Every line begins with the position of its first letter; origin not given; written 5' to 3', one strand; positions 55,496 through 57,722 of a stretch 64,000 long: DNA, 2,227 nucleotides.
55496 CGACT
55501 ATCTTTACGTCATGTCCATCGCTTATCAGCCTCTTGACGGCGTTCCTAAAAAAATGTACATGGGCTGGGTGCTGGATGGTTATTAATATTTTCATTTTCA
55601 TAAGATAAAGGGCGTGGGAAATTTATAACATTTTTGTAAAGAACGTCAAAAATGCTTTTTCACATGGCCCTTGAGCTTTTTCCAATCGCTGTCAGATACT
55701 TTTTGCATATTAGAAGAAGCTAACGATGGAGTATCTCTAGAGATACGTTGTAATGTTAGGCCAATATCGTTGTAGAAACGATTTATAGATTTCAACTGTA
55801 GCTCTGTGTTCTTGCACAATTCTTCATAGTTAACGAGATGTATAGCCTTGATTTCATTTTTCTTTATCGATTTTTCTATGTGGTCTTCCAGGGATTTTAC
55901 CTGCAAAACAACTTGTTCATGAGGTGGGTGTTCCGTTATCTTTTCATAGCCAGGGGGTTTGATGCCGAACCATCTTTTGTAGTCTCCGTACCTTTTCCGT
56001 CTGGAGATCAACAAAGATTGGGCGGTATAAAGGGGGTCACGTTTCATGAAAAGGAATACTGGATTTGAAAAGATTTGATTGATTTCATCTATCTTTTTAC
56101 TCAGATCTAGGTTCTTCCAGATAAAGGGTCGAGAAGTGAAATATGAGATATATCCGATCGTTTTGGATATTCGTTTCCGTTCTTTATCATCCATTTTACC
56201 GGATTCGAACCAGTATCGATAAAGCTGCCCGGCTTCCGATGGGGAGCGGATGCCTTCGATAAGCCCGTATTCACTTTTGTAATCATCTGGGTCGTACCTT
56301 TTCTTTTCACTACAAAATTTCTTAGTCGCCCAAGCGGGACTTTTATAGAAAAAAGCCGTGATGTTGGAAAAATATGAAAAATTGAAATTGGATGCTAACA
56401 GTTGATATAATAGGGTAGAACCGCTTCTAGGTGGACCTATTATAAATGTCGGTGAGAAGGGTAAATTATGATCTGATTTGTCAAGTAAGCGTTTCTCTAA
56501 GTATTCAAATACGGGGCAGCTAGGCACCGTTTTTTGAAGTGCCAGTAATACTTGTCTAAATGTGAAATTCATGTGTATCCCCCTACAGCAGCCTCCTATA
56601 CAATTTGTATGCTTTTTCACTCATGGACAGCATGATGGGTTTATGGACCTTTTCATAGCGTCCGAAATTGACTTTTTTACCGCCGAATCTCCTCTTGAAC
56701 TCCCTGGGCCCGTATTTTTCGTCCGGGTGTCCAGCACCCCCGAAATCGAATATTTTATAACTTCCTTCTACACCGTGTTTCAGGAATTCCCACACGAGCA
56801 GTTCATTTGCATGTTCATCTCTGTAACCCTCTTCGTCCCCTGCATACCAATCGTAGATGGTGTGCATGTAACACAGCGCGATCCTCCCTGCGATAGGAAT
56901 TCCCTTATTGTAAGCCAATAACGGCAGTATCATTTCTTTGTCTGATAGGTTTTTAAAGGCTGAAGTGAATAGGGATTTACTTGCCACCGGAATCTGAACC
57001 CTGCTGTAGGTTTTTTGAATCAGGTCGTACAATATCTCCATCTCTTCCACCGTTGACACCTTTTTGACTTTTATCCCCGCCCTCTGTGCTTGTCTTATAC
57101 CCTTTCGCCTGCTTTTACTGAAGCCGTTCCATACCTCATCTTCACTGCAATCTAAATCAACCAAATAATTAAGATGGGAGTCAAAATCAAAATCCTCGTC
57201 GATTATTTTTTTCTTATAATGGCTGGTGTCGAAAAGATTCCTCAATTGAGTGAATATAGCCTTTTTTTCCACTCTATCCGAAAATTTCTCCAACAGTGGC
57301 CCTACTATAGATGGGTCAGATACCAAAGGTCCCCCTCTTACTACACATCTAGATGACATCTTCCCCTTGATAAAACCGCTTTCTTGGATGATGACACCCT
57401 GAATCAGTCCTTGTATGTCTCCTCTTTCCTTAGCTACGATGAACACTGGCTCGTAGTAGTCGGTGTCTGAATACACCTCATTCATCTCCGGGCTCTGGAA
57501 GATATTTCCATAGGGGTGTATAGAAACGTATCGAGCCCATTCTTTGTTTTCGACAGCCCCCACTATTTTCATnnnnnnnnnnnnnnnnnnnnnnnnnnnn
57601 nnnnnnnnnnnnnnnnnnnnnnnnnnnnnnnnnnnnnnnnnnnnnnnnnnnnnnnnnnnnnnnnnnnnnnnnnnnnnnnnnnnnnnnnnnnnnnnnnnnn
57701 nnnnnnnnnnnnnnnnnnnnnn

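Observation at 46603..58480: Surface-glycan island predicting sulfated, modified N-glycans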

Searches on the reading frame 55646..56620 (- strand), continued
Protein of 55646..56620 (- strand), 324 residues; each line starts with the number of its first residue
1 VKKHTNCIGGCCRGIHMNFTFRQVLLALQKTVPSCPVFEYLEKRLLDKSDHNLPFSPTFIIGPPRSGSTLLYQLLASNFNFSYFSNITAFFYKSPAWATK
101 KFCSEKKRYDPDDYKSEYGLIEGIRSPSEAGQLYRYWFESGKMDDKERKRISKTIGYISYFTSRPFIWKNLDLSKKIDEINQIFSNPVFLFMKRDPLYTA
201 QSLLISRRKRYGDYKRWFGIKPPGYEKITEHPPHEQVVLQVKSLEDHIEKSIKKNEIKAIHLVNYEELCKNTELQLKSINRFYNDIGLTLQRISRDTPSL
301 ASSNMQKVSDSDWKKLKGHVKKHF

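Call 81: predict_structure(alignment_id=A2)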
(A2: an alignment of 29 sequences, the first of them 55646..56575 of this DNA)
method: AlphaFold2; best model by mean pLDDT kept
length: 309 residues; sequences in the alignment: 29
mean_pLDDT: 92.4   pTM: 0.90
mean pLDDT of the five models: 92.4, 91.6, 91.4, 90.8, 90.7
residues with pLDDT >= 90: 246; 70-90: 57; 50-70: 4; < 50: 2
segments of 3 or more residues with pLDDT < 50: none
pLDDT, mean of each block of 10 residues (from residue 1): 66 78 93 82 96 96 95 93 89 85 86 94 88 95 94 95 95 97 97 94 94 98 98 97 97 96 97 91 89 98 98
secondary structure, 60 per line:
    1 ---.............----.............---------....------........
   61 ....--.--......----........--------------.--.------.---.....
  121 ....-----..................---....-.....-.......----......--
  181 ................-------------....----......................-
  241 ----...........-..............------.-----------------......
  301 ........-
elements in order: H4-16 H21-33 E43-46 H53-63 H71-75 H80-87 H116-124 H130-147 E151-154 H156-160 H162-168 E173-178 H181-196 H210-213 H218-239 E245-249 H250-255 H257-270 H295-308

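Call 84: fold_search(model_id=the predicted structure, library=pdb)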
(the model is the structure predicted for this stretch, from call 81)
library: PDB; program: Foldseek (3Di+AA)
matches with E <= 10: 516; with E <= 0.001: 24
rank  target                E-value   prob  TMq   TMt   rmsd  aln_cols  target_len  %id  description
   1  2z6v                  1.3e-05  1.00  0.53  0.43  13.6       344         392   11  Crystal structure of sulfotransferase STF9 from Mycobacterium avium (released 2008-09-09)
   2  4gbm                  2.2e-05  1.00  0.44  0.48   9.3       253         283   17  Sulfotransferase Domain from the Curacin Biosynthetic Pathway (released 2012-10-17)
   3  3ap3_A                3.8e-05  1.00  0.43  0.47   8.1       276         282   15  Crystal structure of human tyrosylprotein sulfotransferase-2 complexed with PAP (released 2011-10-26)
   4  3ap3_B                3.8e-05  1.00  0.40  0.43  10.2       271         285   16  Crystal structure of human tyrosylprotein sulfotransferase-2 complexed with PAP (released 2011-10-26)
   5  3ap3_C                4.0e-05  1.00  0.38  0.40  10.0       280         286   16  Crystal structure of human tyrosylprotein sulfotransferase-2 complexed with PAP (released 2011-10-26)
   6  4gox                  4.7e-05  1.00  0.38  0.42  10.0       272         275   14  Sulfotransferase Domain from the Synechococcus PCC 7002 Olefin Synthase (released 2012-10-17)
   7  2zq5                  5.5e-05  1.00  0.52  0.45  11.5       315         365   12  Crystal structure of sulfotransferase STF1 from Mycobacterium tuberculosis H37Rv (type1 form) (released 2009-09-29)
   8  7scd_A                7.3e-05  1.00  0.44  0.38   8.9       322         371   13  Ternary complex of fixed-arm Trx-3ost5 (I299E) with 8mer-1 octasaccharide substrate and co-factor product PAP (released 2022-01-19)
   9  5wrj_C                8.1e-05  1.00  0.38  0.43   8.9       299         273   14  Crystal structure of human tyrosylprotein sulfotransferase-1 complexed with PAP and gastrin peptide (released 2017-09-06)
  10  5wrj_A                1.0e-04  1.00  0.39  0.43  11.4       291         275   15  Crystal structure of human tyrosylprotein sulfotransferase-1 complexed with PAP and gastrin peptide (released 2017-09-06)
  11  3bd9                  1.5e-04  1.00  0.45  0.53  10.4       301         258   13  human 3-O-sulfotransferase isoform 5 with bound PAP (released 2008-01-29)
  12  5wri_A                1.7e-04  1.00  0.38  0.42  11.3       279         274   16  Crystal structure of human tyrosylprotein sulfotransferase-1 complexed with PAP and C4 peptide (released 2017-09-13)
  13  3ap3_D                1.9e-04  1.00  0.39  0.40   9.8       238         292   17  Crystal structure of human tyrosylprotein sulfotransferase-2 complexed with PAP (released 2011-10-26)
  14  9wwe                  2.2e-04  1.00  0.44  0.45  10.4       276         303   14  Crystal structure of human tyrosylprotein sulfotransferase 2 (TPST2) in cation-bound state (released 2025-12-31)
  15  3rnl                  2.4e-04  1.00  0.44  0.53  10.1       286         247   11  Crystal Structure of Sulfotransferase from Alicyclobacillus acidocaldarius (released 2011-06-29)
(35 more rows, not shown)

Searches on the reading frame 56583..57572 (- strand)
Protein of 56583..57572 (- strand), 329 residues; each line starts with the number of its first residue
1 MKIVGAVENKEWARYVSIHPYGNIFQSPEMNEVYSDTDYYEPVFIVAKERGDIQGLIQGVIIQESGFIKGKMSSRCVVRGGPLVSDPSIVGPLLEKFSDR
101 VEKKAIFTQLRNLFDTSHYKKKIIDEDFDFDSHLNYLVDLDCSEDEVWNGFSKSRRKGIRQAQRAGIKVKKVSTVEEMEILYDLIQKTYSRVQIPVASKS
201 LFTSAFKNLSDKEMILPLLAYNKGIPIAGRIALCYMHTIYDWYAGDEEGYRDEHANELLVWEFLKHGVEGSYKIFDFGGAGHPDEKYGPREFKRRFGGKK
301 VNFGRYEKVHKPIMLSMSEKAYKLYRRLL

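Call 5: search_protein_families(library=pfam, proteins=[window:56583-57572:-], max_evalue=0.01)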
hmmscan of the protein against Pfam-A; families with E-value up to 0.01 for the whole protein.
window:56583-57572:- (329 aa): 3 families
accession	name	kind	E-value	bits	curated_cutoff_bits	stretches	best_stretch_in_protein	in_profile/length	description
PF02388.22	FemAB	-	1.8e-20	73.6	24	2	129-215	147-233/406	FemAB family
PF13480.13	Acetyltransf_6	-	2.1e-14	54.3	22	1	154-288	2-137/143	Acetyltransferase (GNAT) domain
PF04339.18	FemAB_like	-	0.00018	21.3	27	1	145-281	173-315/369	Peptidogalycan biosysnthesis/recognition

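Call 6: search_protein_families(library=ncbifam, proteins=[window:56583-57572:-], max_evalue=0.01)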
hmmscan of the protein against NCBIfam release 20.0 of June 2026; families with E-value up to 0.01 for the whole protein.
window:56583-57572:- (329 aa): 2 families
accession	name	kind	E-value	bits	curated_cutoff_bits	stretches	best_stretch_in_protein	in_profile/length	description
TIGR03019.1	pepcterm_femAB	equivalog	1e-22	80.6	260.35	1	11-300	2-278/330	FemAB family XrtA/PEP-CTERM system-associated protein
NF047883.1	UAcmpLyAlTFemX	equivalog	3.9e-07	29.7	500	1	149-296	165-311/337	UDP-N-acetylmuramoylpentapeptide-lysine N(6)-alanyltransferase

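Call 31: search_solved_structures(query=window:56583-57572:-, max_evalue=0.01, show_alignments=1)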
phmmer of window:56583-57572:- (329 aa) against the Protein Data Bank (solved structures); distinct sequences matched with E-value up to 0.01: 1.
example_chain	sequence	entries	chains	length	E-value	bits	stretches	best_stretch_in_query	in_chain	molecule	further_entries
6snr_A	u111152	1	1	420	3.9e-05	26.5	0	221-298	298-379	Lipid II:glycine glycyltransferase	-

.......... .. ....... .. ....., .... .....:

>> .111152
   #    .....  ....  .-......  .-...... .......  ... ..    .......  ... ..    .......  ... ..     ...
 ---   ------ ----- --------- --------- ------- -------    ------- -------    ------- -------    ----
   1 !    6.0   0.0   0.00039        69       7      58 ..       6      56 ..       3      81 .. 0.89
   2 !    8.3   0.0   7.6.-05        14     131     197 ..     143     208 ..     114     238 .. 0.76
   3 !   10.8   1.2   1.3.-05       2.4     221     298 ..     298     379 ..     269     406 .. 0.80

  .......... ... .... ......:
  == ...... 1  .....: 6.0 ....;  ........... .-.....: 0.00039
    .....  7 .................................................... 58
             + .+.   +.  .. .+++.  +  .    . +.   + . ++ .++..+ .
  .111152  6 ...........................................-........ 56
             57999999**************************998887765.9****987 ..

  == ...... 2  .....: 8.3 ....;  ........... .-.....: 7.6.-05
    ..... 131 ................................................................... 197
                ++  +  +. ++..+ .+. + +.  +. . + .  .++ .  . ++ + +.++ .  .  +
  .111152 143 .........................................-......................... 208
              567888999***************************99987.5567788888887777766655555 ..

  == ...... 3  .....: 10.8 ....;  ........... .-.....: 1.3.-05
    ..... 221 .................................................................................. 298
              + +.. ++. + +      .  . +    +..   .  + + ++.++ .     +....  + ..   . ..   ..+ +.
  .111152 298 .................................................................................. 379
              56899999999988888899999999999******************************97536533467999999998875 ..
